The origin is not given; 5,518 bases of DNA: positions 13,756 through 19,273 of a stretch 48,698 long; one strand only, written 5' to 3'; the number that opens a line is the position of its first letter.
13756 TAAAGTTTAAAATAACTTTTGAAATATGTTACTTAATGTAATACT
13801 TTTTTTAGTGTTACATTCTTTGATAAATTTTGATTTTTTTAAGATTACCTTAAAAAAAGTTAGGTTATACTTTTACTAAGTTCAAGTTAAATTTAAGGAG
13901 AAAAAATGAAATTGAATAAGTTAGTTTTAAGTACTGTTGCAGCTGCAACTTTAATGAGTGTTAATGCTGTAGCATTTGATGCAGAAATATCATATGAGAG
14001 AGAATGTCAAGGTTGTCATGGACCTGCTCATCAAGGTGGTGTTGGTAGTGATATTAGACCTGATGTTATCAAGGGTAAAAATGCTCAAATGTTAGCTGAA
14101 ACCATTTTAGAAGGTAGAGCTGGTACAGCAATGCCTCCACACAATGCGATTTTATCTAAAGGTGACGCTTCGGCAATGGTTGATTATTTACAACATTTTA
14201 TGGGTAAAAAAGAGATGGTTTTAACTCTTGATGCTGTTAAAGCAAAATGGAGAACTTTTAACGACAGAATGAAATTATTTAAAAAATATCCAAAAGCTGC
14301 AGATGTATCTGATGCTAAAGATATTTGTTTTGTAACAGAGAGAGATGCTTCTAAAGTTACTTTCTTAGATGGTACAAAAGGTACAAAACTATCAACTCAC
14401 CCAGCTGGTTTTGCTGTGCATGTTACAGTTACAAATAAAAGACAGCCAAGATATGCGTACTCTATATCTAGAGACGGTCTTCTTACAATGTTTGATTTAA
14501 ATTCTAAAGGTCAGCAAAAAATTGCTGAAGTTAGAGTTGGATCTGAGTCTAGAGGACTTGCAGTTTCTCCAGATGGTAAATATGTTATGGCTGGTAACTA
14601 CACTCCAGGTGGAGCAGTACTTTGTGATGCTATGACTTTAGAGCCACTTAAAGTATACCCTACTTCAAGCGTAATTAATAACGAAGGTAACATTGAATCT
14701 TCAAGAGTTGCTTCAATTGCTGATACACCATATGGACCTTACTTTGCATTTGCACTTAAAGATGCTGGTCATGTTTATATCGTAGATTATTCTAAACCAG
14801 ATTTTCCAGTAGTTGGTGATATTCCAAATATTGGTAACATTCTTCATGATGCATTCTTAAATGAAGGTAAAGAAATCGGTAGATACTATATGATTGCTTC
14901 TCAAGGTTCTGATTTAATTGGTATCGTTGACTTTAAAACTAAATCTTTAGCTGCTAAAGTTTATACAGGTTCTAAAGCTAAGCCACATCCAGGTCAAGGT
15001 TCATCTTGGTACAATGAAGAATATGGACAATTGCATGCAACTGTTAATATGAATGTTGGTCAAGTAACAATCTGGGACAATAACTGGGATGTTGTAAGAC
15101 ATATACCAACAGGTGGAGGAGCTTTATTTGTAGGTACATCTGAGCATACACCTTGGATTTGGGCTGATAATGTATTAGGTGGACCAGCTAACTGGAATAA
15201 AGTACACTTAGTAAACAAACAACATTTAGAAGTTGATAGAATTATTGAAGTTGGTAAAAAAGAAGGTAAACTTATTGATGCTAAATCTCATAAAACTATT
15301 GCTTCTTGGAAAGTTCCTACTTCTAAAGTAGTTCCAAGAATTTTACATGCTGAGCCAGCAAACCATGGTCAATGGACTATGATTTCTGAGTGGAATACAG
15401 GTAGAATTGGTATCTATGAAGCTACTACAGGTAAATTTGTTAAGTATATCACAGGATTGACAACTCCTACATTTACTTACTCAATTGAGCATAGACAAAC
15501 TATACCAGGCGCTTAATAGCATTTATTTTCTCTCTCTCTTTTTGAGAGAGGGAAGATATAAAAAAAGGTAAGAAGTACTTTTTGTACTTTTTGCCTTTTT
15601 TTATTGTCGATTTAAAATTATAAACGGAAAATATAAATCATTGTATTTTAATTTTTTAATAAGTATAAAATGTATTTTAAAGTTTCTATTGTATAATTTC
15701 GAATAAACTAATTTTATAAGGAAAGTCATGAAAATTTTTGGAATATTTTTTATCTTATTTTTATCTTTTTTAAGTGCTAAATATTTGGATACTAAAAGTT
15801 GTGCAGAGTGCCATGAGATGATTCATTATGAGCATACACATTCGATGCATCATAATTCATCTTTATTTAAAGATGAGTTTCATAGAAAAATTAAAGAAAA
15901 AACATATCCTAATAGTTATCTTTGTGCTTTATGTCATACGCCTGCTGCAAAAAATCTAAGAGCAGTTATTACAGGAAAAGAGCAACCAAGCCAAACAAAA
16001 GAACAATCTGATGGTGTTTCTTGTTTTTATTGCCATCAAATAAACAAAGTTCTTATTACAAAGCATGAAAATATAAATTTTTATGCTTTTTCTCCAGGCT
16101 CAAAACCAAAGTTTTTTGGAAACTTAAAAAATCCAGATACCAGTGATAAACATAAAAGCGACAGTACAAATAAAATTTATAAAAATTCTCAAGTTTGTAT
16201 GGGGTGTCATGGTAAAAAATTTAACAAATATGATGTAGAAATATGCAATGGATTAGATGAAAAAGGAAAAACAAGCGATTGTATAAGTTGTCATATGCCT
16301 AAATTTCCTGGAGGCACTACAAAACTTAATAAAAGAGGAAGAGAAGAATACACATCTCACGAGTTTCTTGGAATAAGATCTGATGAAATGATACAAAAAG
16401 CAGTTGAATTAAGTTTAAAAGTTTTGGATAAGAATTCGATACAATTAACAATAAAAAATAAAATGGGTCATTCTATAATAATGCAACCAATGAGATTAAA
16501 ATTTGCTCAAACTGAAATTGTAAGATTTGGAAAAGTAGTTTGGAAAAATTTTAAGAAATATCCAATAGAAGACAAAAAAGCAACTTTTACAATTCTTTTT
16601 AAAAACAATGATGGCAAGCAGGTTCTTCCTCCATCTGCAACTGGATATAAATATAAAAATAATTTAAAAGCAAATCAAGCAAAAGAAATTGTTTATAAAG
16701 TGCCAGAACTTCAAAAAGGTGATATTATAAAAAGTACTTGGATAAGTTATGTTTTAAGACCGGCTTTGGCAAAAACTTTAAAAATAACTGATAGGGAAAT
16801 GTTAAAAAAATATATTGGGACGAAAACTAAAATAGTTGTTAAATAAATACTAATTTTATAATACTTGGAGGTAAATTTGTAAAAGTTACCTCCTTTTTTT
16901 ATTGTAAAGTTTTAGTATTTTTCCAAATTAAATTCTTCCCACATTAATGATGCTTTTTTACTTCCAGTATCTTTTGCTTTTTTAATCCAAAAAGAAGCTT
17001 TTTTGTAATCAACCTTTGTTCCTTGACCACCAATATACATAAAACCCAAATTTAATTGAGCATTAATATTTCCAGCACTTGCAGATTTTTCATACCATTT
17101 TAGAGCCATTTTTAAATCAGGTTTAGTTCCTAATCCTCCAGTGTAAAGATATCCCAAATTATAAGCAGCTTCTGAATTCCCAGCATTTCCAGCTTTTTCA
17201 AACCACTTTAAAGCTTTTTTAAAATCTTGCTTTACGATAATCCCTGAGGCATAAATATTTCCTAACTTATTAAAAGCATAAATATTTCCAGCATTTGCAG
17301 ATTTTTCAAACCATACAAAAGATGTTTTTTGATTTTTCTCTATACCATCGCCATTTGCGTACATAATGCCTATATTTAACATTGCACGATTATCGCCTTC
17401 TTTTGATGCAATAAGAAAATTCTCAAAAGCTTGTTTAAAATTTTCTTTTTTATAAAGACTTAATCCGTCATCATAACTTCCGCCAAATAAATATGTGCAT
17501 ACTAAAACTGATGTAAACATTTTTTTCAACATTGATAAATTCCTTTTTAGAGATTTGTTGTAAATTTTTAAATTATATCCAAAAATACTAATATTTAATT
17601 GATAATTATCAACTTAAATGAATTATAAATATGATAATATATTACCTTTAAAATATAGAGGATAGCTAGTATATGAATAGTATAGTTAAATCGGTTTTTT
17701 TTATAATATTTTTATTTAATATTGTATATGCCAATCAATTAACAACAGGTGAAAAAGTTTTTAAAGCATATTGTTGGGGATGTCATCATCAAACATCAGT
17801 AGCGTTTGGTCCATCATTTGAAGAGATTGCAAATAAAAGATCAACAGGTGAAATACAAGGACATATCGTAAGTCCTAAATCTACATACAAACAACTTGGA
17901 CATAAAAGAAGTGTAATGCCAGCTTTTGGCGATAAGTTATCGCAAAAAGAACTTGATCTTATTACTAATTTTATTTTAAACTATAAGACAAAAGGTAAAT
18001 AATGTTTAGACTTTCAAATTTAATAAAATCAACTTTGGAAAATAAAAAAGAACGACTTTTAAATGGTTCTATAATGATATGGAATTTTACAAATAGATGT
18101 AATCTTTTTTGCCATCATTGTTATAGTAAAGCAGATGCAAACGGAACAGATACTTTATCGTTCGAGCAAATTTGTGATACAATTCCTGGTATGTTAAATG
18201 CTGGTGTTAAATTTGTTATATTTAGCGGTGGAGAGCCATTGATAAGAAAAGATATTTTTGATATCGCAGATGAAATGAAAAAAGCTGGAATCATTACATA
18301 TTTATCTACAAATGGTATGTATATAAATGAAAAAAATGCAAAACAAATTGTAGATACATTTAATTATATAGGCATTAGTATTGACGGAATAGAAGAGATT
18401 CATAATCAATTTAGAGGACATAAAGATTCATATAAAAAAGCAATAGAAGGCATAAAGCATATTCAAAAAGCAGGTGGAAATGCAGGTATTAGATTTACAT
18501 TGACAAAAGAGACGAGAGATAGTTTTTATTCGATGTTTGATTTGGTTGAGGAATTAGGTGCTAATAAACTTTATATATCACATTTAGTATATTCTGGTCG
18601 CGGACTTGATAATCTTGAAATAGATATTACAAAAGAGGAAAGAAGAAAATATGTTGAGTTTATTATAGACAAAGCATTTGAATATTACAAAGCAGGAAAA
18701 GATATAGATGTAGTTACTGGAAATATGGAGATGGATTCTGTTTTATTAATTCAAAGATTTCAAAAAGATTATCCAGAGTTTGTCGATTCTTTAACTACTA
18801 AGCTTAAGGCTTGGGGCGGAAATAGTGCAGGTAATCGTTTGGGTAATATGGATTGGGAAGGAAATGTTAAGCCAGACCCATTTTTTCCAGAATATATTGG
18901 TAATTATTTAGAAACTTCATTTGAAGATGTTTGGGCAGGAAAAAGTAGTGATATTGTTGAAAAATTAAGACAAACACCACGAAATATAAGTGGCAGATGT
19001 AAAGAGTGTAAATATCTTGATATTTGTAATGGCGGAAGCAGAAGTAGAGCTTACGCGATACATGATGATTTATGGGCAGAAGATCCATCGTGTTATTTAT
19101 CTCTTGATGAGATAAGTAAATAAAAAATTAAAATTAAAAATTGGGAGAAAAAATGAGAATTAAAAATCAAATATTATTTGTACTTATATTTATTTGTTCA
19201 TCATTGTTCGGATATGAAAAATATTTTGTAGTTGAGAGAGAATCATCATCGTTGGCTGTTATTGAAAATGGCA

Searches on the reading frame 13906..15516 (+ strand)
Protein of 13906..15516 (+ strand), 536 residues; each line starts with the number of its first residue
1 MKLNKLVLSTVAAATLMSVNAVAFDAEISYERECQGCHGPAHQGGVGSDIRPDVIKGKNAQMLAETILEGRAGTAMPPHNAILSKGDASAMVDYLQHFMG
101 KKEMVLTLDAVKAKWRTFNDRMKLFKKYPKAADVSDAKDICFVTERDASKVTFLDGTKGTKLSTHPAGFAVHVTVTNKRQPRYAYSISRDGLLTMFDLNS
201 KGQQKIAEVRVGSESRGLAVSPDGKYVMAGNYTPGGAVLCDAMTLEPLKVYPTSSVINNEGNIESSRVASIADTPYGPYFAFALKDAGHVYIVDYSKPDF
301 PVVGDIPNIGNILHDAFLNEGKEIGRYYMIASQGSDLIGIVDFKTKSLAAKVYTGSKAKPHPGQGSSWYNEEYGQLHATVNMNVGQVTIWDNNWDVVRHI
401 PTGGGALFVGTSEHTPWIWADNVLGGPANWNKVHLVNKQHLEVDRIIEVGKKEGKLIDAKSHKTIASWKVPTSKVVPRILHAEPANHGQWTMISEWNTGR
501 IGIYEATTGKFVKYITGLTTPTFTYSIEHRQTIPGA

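Call 11: search_protein_families(library=ncbifam, proteins=[window:13906-15516:+], max_evalue=0.01)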
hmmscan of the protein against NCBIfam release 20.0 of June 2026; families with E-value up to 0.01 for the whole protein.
window:13906-15516:+ (536 aa): 8 families
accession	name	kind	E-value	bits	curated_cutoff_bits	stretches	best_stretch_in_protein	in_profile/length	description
TIGR03866.1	PQQ_ABC_repeats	subfamily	3.6e-10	39.4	287.3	1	127-243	41-155/310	PQQ-dependent catabolism-associated beta-propeller protein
NF045773.1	cytochro_C550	exception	1.6e-06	28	125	1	21-96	47-117/118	cytochrome c550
NF045774.1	cytochro_C551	exception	8.5e-05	22.5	118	1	23-96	39-107/110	cytochrome c551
NF011054.0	PRK14486.1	equivalog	0.00014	21.5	447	1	20-97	213-289/294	putative bifunctional cbb3-type cytochrome c oxidase subunit II/cytochrome c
TIGR00782.1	ccoP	equivalog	0.00092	18.6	179.95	1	26-100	110-194/285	cytochrome-c oxidase, cbb3-type subunit III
NF052460.1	L-NosZ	equivalog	0.00097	17.8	700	0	161-322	79-228/480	clade III lactonase-type nitrous-oxide reductase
TIGR04494.1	c550_PedF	equivalog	0.0046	16.9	122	1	28-96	56-128/133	cytochrome c-550 PedF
TIGR02276.1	beta_rpt_yvtn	repeat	0.0055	16.7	27.85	0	330-356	8-34/42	beta-propeller repeat protein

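Call 41: search_protein_families(library=pfam, proteins=[window:13906-15516:+], max_evalue=0.01)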
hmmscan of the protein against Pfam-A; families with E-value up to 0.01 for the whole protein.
window:13906-15516:+ (536 aa): 5 families
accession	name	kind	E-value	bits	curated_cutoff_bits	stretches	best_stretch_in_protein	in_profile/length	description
PF02239.22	Cytochrom_D1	-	2.1e-65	221.2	25.5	1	136-526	2-364/368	Cytochrome D1 heme domain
PF13442.11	Cytochrome_CBB3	-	8.2e-08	32.9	27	1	30-95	10-68/68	Cytochrome C oxidase, cbb3-type, subunit III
PF23414.1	Beta-prop_EML_2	-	1.1e-05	25.4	90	1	183-297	12-112/266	Echinoderm microtubule-associated protein second beta-propeller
PF25174.1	Beta-prop_THOC3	-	9e-05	22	305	1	170-233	48-109/272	THOC3 beta-propeller domain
PF00034.26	Cytochrom_C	-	0.0097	17.6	21.3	0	30-97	8-88/90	Cytochrome c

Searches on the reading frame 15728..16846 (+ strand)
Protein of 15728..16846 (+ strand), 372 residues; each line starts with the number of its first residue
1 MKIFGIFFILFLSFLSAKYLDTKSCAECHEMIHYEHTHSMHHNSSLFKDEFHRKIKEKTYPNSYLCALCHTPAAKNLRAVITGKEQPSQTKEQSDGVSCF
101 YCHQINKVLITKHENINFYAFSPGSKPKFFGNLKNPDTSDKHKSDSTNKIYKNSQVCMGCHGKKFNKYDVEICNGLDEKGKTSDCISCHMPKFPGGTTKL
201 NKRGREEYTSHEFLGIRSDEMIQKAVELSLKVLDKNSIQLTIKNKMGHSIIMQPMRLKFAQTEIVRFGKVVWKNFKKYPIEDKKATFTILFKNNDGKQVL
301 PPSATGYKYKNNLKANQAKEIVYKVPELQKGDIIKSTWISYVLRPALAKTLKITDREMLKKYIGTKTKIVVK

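Call 11: search_protein_families(library=ncbifam, proteins=[window:15728-16846:+], max_evalue=0.01)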
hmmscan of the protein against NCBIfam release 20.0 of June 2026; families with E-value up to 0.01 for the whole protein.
window:15728-16846:+ (372 aa): 2 families
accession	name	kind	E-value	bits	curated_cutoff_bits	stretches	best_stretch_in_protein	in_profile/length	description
NF040886.1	cyt_C_like_Sec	equivalog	1.1e-05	24.2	250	1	19-250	43-311/423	multiheme c-type cytochrome (seleno)protein ExtKL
NF008609.0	PRK11586.1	equivalog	8.5e-05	22.4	230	1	21-88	79-144/149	nitrate reductase cytochrome c-type subunit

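Call 41: search_protein_families(library=pfam, proteins=[window:15728-16846:+], max_evalue=0.01)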
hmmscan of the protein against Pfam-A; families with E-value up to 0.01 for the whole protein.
window:15728-16846:+ (372 aa): 4 families
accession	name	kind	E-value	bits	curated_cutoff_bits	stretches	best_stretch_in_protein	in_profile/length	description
PF14522.11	Cytochrome_C7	-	1.7e-05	25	24.8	0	141-189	28-66/67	Cytochrome c7 and related cytochrome c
PF13435.11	Cytochrome_C554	-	0.00095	20.5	20.8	0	24-103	1-83/84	Cytochrome c554 and c-prime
PF03892.19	NapB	-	0.0046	17.5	25.1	1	21-78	63-119/127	Nitrate reductase cytochrome c-type subunit (NapB)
PF13442.11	Cytochrome_CBB3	-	0.0069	17.1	27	0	148-163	7-20/68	Cytochrome C oxidase, cbb3-type, subunit III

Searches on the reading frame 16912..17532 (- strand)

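Call 11: search_protein_families(library=ncbifam, proteins=[window:16912-17532:-], max_evalue=0.01)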
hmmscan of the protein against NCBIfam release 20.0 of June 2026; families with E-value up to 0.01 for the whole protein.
window:16912-17532:- (206 aa): 5 families
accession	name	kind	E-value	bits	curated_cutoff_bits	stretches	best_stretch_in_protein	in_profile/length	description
NF047621.1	FlgprotMotXVib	equivalog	5.3e-20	71.8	330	2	90-186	78-174/211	flagellar protein MotX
NF033786.1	phenyl_MerG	equivalog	5.8e-17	62.4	350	2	73-131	54-112/217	phenylmercury resistance protein MerG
NF038194.1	AlgK_TPR_lipo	equivalog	3.3e-15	55.7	700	2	77-197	291-410/448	alginate biosynthesis TPR repeat lipoprotein AlgK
NF045484.1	TransRegExoR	equivalog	1.3e-09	37.7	450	2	23-154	50-195/267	exopolysaccharide production regulator ExoR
NF047371.1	FlcA_CTERM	equivalog_domain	0.002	16.7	300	0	75-130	431-483/646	periplasmic flagellar collar protein FlcA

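Call 41: search_protein_families(library=pfam, proteins=[window:16912-17532:-], max_evalue=0.01)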
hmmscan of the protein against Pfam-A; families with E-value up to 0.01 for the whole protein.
window:16912-17532:- (206 aa): 2 families
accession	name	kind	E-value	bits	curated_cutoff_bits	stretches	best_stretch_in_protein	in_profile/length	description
PF08238.18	Sel1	-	1.7e-38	130.1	30.7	4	120-155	1-36/36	Sel1 repeat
PF23310.1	TPR_27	-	0.00092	19.3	27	0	25-78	38-91/110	Plant tetratrico peptide repeats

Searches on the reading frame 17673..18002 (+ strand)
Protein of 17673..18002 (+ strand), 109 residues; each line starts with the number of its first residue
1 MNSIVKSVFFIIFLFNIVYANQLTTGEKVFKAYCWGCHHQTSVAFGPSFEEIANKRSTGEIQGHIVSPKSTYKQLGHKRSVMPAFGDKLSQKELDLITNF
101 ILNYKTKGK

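Call 11: search_protein_families(library=ncbifam, proteins=[window:17673-18002:+], max_evalue=0.01)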
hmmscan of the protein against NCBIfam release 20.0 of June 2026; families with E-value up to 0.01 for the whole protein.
window:17673-18002:+ (109 aa): 6 families
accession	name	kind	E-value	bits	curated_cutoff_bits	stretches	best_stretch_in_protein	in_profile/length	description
NF045930.1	Cytc6PetJCyano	equivalog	6.4e-09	35.7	135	1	8-105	13-106/110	cytochrome c6 PetJ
TIGR00782.1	ccoP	equivalog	0.00012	21.5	179.95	1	23-102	203-279/285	cytochrome-c oxidase, cbb3-type subunit III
NF045774.1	cytochro_C551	exception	0.00048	20.1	118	1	24-68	40-85/110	cytochrome c551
NF045773.1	cytochro_C550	exception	0.00063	19.7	125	1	24-69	50-96/118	cytochrome c550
NF011054.0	PRK14486.1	equivalog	0.0019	17.8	447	1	22-106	214-292/294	putative bifunctional cbb3-type cytochrome c oxidase subunit II/cytochrome c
TIGR02603.1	CxxCH_TIGR02603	domain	0.0037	17.3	68.15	1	23-73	3-55/134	putative heme-binding domain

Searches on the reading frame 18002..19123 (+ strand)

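Call 11: search_protein_families(library=ncbifam, proteins=[window:18002-19123:+], max_evalue=0.01)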
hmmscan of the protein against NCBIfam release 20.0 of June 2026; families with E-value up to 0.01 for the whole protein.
window:18002-19123:+ (373 aa): 92 families (the best 25 are shown)
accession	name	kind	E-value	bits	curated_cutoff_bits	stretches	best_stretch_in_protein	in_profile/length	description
TIGR04051.1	rSAM_NirJ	equivalog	6.1e-112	374.1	515.45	1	24-371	3-353/354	heme d1 biosynthesis radical SAM protein NirJ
TIGR04054.1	rSAM_NirJ1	equivalog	3.2e-95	319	650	1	21-371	34-387/387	putative heme d1 biosynthesis radical SAM protein NirJ1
TIGR04546.1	rSAM_ahbC_deAc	equivalog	2.6e-89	299.7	650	1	24-371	40-390/390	12,18-didecarboxysiroheme deacetylase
TIGR04347.1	pseudo_SAM_Halo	equivalog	7.7e-84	282.2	525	1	21-371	36-390/390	TIGR04347 family pseudo-SAM/SPASM protein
TIGR04055.1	rSAM_NirJ2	equivalog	7.7e-51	173.5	500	2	24-224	1-203/326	putative heme d1 biosynthesis radical SAM protein NirJ2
TIGR04545.1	rSAM_ahbD_hemeb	equivalog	1.1e-48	166.5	500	1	25-365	2-336/339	heme b synthase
TIGR04053.2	TIGR04053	equivalog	1.4e-48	166.1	395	1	24-365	9-363/366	TIGR04053 family radical SAM/SPASM domain-containing protein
TIGR04303.1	GeoRSP_rSAM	equivalog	6.2e-44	150.9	400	1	26-365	8-325/325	GeoRSP system radical SAM/SPASM protein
NF050035.1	rSAM_WgK_link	exception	7.9e-36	123.8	650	2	28-212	14-200/367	radical SAM/SPASM peptide maturase WgkB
TIGR04133.1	rSAM_w_lipo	hypoth_equivalog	7.2e-35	120.5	425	1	8-223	9-230/350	TIGR04133 family radical SAM/SPASM protein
TIGR04103.1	rSAM_nif11_3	equivalog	1e-30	106.7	725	1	24-364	6-342/412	nif11-class peptide radical SAM maturase 3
TIGR03962.1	mycofact_rSAM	equivalog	1.1e-30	107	265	2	24-224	13-215/339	mycofactocin radical SAM maturase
TIGR03913.1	rad_SAM_trio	equivalog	1.9e-28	99.1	591.75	1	25-355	21-344/477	GDL motif peptide-associated radical SAM/SPASM maturase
TIGR04251.1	SCM_rSAM_ScmF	equivalog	1.5e-26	93.7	400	2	27-201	8-188/353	SynChlorMet cassette radical SAM/SPASM protein ScmF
TIGR03961.1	rSAM_PTO1314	hypoth_equivalog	4.9e-26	91.8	306.05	1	12-187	16-183/332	PTO1314 family radical SAM protein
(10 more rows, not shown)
